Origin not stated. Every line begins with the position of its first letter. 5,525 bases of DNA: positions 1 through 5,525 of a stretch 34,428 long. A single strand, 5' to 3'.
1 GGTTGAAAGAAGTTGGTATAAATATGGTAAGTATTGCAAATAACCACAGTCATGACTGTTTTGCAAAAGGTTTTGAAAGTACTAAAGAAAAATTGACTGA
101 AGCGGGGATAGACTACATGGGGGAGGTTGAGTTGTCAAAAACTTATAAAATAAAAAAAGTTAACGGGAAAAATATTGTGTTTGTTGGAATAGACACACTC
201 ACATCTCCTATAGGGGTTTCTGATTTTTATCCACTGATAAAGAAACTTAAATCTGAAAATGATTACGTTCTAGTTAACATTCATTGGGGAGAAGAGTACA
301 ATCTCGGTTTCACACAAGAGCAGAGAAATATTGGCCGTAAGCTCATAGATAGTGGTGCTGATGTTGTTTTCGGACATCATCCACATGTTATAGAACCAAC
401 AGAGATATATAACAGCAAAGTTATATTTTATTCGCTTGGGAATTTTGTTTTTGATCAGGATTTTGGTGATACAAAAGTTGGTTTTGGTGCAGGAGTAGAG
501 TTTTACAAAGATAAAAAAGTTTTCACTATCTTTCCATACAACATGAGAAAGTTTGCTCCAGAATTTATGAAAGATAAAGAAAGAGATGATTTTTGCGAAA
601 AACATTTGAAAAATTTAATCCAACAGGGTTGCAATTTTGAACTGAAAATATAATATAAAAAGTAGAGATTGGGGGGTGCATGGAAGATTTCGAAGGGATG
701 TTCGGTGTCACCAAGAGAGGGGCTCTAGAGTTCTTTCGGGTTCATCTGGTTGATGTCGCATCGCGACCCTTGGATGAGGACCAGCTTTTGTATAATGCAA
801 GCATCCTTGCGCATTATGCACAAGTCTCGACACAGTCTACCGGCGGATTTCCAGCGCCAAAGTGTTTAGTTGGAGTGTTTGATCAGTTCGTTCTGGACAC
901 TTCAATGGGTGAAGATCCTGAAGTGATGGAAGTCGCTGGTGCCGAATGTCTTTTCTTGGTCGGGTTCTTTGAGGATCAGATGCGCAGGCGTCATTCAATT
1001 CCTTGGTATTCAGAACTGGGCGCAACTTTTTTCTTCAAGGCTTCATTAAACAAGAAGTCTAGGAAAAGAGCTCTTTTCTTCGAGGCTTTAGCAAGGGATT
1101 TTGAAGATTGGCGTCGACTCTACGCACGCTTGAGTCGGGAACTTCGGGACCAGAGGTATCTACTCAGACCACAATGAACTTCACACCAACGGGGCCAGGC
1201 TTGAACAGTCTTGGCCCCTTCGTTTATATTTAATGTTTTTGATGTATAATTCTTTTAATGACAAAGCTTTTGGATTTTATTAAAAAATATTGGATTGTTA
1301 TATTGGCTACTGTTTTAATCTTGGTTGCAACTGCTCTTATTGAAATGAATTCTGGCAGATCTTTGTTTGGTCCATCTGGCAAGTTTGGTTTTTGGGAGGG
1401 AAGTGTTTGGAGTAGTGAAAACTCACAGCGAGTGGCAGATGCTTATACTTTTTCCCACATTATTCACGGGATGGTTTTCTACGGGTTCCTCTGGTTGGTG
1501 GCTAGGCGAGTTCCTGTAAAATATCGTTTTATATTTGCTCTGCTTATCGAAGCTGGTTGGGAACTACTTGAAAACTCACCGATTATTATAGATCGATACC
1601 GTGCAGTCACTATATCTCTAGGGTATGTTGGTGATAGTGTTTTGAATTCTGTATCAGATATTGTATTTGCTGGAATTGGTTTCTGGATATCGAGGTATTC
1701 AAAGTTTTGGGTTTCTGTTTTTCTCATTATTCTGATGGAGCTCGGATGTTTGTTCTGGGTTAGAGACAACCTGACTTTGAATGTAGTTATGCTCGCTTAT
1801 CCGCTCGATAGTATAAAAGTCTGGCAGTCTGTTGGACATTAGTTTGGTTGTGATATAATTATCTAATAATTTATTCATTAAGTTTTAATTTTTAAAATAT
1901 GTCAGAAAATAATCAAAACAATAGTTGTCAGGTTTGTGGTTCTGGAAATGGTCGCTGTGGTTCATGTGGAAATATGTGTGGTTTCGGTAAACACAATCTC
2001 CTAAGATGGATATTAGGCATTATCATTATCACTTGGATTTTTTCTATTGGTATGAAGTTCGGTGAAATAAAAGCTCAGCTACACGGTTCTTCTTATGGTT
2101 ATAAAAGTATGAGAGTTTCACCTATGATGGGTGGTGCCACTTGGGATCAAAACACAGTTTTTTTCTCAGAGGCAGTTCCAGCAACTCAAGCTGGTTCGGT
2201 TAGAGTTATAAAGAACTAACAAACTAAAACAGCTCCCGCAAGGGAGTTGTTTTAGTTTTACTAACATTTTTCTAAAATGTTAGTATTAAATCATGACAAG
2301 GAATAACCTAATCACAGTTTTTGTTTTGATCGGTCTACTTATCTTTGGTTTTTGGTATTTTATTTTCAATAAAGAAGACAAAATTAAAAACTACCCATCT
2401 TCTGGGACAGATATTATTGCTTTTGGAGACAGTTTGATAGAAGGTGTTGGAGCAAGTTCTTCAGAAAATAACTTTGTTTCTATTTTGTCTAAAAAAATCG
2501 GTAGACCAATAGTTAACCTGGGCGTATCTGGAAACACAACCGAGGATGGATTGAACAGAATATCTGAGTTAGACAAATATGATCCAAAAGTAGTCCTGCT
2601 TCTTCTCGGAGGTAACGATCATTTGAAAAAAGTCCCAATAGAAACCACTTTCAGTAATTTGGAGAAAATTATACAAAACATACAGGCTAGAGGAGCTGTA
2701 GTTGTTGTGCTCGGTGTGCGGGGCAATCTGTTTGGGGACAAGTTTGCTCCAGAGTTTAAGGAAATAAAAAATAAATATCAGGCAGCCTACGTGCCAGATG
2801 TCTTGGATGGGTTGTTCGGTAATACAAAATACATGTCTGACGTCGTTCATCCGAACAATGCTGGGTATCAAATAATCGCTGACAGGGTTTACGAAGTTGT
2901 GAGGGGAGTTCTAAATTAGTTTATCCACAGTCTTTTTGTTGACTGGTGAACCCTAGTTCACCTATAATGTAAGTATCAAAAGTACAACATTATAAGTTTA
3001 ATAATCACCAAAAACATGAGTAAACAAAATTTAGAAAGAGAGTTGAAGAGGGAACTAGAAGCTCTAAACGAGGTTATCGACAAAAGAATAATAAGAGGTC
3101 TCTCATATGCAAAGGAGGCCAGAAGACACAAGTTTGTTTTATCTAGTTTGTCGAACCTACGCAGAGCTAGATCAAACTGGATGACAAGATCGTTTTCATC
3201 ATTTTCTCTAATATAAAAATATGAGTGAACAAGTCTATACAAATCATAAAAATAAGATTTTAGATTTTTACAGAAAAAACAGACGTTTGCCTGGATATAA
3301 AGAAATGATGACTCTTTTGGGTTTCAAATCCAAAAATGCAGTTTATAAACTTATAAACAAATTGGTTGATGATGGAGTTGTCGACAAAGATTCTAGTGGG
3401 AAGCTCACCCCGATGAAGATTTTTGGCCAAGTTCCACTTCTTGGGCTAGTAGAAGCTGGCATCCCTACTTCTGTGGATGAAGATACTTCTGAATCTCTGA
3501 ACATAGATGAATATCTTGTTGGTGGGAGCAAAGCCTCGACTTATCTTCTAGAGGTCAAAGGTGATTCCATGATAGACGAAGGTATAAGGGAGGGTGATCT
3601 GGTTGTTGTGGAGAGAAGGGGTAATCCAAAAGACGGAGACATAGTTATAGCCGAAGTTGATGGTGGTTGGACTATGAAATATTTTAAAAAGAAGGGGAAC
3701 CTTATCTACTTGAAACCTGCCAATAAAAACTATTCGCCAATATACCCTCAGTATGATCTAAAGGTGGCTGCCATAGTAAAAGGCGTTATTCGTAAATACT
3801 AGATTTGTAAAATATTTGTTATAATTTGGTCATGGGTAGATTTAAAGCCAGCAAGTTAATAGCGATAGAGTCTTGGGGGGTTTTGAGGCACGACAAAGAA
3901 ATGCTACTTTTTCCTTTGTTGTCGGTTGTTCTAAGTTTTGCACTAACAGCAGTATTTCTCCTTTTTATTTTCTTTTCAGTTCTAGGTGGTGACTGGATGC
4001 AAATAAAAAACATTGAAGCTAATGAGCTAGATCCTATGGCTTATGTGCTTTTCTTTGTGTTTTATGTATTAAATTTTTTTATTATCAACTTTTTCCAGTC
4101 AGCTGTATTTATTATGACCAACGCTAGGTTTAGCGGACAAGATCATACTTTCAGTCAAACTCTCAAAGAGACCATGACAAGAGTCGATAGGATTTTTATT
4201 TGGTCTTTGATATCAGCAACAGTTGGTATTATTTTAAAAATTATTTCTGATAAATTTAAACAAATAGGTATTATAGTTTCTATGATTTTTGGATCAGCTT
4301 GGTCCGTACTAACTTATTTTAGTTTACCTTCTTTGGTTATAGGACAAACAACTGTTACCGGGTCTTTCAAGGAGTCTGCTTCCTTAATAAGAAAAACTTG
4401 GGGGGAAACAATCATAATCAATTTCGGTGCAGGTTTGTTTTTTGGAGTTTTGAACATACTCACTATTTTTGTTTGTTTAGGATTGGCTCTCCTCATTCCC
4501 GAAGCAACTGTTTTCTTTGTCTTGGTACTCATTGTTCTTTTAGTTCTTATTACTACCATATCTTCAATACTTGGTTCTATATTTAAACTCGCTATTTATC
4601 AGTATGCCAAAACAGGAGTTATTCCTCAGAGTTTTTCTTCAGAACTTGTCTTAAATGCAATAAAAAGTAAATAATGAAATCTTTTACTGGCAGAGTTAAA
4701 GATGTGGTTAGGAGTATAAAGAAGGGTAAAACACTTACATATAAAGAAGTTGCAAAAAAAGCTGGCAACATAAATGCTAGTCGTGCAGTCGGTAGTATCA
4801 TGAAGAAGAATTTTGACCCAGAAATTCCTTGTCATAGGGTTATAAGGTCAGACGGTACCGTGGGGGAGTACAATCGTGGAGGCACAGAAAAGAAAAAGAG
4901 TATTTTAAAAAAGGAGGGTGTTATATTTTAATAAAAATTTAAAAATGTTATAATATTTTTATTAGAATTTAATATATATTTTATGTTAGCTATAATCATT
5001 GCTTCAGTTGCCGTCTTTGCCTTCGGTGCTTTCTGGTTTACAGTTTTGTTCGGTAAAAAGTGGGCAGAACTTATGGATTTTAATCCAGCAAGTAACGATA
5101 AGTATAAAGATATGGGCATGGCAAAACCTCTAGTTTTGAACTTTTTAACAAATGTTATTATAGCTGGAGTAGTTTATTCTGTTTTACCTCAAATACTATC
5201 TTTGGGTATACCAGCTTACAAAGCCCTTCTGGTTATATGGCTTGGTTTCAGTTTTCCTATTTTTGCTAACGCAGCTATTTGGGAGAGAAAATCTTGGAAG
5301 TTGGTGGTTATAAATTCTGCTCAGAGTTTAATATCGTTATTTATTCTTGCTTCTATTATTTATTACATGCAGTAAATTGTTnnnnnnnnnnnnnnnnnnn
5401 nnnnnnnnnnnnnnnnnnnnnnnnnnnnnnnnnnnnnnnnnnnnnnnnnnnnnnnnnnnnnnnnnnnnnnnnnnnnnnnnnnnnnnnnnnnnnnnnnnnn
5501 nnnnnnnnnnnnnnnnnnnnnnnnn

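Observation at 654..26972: Nine GC-rich, self-contained mini-cassettes at six intergenic sites of an AT-rich housekeeping backbone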

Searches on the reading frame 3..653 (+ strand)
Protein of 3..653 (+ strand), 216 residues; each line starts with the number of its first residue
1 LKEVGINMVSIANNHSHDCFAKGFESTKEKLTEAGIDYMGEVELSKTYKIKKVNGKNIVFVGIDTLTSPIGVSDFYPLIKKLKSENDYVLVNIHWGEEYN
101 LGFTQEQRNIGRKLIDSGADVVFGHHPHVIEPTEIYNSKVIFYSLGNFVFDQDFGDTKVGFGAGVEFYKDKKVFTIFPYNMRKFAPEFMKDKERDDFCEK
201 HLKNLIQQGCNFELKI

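Call 93: search_protein_families(library=pfam, proteins=[window:3-653:+], max_evalue=0.001)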
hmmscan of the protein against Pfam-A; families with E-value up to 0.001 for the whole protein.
window:3-653:+ (216 aa): 1 family
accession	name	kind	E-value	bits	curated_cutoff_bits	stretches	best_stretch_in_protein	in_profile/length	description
PF09587.15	PGA_cap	-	2.3e-43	148.9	27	1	1-152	73-255/255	Bacterial capsule synthesis protein PGA_cap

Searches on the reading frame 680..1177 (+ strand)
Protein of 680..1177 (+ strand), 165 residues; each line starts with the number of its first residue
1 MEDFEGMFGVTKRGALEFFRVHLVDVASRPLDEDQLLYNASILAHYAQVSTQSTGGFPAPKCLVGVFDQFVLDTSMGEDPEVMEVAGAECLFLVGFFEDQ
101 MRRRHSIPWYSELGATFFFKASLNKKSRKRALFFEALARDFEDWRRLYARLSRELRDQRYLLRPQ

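Call 7: search_protein_families(library=pfam, proteins=[window:680-1177:+], max_evalue=1)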
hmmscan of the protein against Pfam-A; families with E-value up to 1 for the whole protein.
window:680-1177:+ (165 aa): 0 families

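Call 8: search_protein_families(library=phrogs, proteins=[window:680-1177:+], max_evalue=1)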
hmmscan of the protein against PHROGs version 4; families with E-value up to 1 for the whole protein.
window:680-1177:+ (165 aa): 0 families

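Call 72: find_related_loci(query=window:680-1177:+, collection=viral_contigs, flank=8000)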
Query window:680-1177:+ (165 aa) in viral_contigs; peptide patterns used: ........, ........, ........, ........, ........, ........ (x = any residue, [..] = any of these).
4 stretches matched a pattern, but none encodes a relative of the query by tblastn (E <= 1e-3).

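Call 82: search_protein_families(library=ncbifam, proteins=[window:680-1177:+], max_evalue=1)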
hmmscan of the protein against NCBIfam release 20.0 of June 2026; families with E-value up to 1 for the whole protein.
window:680-1177:+ (165 aa): 0 families

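Call 83: search_protein_families(library=padloc, proteins=[window:680-1177:+], max_evalue=1)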
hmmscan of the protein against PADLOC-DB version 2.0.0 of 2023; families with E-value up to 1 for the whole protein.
window:680-1177:+ (165 aa): 0 families

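Call 86: search_solved_structures(query=A4, max_evalue=10)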
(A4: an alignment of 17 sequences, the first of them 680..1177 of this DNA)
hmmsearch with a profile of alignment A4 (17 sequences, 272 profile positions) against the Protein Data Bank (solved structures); distinct sequences matched with E-value up to 10: 5.
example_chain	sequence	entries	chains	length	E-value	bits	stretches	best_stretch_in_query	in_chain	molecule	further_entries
5cwh_A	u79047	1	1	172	0.38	13.6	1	41-110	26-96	Designed helical repeat protein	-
5h78_A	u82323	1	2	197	0.48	13.3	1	23-110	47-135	cAMP-dependent protein kinase type II-alpha regulatory subunit,DHR14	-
8k42_A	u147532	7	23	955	0.61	12.9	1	95-137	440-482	VP2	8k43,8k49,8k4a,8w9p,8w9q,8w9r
5h7c_A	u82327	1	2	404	0.72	12.7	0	19-110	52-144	Immunoglobulin G-binding protein A, DHR14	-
2hk2_A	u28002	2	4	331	1.3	11.8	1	143-200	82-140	Diphosphomevalonate decarboxylase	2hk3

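Call 92: predict_structure(alignment_id=A4)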
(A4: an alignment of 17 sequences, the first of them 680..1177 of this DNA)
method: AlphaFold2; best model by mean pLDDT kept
length: 165 residues; sequences in the alignment: 17
mean_pLDDT: 63.5   pTM: 0.60
mean pLDDT of the five models: 63.5, 56.7, 49.1, 48.5, 45.4
residues with pLDDT >= 90: 0; 70-90: 55; 50-70: 79; < 50: 31
segments of 3 or more residues with pLDDT < 50: 1-8, 49-64, 160-165
pLDDT, mean of each block of 10 residues (from residue 1): 41 61 65 64 55 39 50 62 71 67 66 81 82 83 79 62 40
secondary structure, 60 per line:
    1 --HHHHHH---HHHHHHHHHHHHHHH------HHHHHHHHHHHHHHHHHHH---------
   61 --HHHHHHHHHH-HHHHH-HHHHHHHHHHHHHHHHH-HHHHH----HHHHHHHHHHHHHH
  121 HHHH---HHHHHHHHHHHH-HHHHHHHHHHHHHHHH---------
elements in order: H3-8 H12-26 H33-51 H63-72 H74-78 H80-96 H98-102 H107-124 H128-139 H141-156

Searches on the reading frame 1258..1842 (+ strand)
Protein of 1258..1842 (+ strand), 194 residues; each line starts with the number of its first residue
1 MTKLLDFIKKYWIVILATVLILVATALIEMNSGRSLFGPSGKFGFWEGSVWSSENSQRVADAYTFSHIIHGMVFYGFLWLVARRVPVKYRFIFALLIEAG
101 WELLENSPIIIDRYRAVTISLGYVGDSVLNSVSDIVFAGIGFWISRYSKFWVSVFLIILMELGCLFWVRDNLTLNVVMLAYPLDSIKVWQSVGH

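Call 93: search_protein_families(library=pfam, proteins=[window:1258-1842:+], max_evalue=0.001)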
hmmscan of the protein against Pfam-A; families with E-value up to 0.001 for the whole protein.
window:1258-1842:+ (194 aa): 1 family
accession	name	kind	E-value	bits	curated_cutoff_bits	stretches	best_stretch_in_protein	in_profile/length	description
PF10755.14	DUF2585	-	7.5e-65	218.1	25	1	32-191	4-163/164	Protein of unknown function (DUF2585)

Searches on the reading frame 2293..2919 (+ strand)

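Call 93: search_protein_families(library=pfam, proteins=[window:2293-2919:+], max_evalue=0.001)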
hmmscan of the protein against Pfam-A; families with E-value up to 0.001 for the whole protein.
window:2293-2919:+ (208 aa): 3 families
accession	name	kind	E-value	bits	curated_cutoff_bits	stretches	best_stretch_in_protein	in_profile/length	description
PF13472.12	Lipase_GDSL_2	-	8.9e-26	91.9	32.9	1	43-194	1-178/178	GDSL-like Lipase/Acylhydrolase family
PF00657.28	Lipase_GDSL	-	2.7e-16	60.8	23.6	1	41-199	1-208/208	GDSL-like Lipase/Acylhydrolase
PF14606.12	Lipase_GDSL_3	-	1.2e-07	32.6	27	1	41-83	4-46/178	GDSL-like Lipase/Acylhydrolase family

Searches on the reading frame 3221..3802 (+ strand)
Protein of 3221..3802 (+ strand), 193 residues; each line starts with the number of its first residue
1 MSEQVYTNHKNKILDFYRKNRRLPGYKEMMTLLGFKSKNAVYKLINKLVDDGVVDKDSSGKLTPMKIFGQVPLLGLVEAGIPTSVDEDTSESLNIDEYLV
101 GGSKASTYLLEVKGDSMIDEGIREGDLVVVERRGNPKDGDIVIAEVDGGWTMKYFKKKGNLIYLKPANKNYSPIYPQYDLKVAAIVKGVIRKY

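Call 93: search_protein_families(library=pfam, proteins=[window:3221-3802:+], max_evalue=0.001)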
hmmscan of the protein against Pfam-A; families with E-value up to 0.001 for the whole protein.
window:3221-3802:+ (193 aa): 1 family
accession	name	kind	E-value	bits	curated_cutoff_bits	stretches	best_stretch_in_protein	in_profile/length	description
PF00717.28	Peptidase_S24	-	2.9e-27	95.1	23.3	1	72-178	1-105/116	Peptidase S24-like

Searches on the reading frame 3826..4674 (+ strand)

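Call 93: search_protein_families(library=pfam, proteins=[window:3826-4674:+], max_evalue=0.001)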
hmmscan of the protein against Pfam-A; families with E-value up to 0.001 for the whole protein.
window:3826-4674:+ (282 aa): 1 family
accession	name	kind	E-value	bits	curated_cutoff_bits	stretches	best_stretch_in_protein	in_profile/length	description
PF19656.5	DUF6159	-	2.5e-33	116.1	27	1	72-264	3-200/204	Family of unknown function (DUF6159)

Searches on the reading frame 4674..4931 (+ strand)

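Call 93: search_protein_families(library=pfam, proteins=[window:4674-4931:+], max_evalue=0.001)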
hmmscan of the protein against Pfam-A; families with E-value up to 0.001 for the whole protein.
window:4674-4931:+ (85 aa): 1 family
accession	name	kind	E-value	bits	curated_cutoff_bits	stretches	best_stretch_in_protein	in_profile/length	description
PF01035.26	DNA_binding_1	-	4.4e-27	94.2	27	1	4-83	2-81/81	6-O-methylguanine DNA methyltransferase, DNA binding domain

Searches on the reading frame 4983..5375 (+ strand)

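Call 93: search_protein_families(library=pfam, proteins=[window:4983-5375:+], max_evalue=0.001)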
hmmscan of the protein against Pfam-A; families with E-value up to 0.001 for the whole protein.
window:4983-5375:+ (130 aa): 1 family
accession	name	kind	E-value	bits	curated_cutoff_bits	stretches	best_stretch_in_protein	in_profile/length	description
PF08570.15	DUF1761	-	2.4e-22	79.9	31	1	2-126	1-122/123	Protein of unknown function (DUF1761)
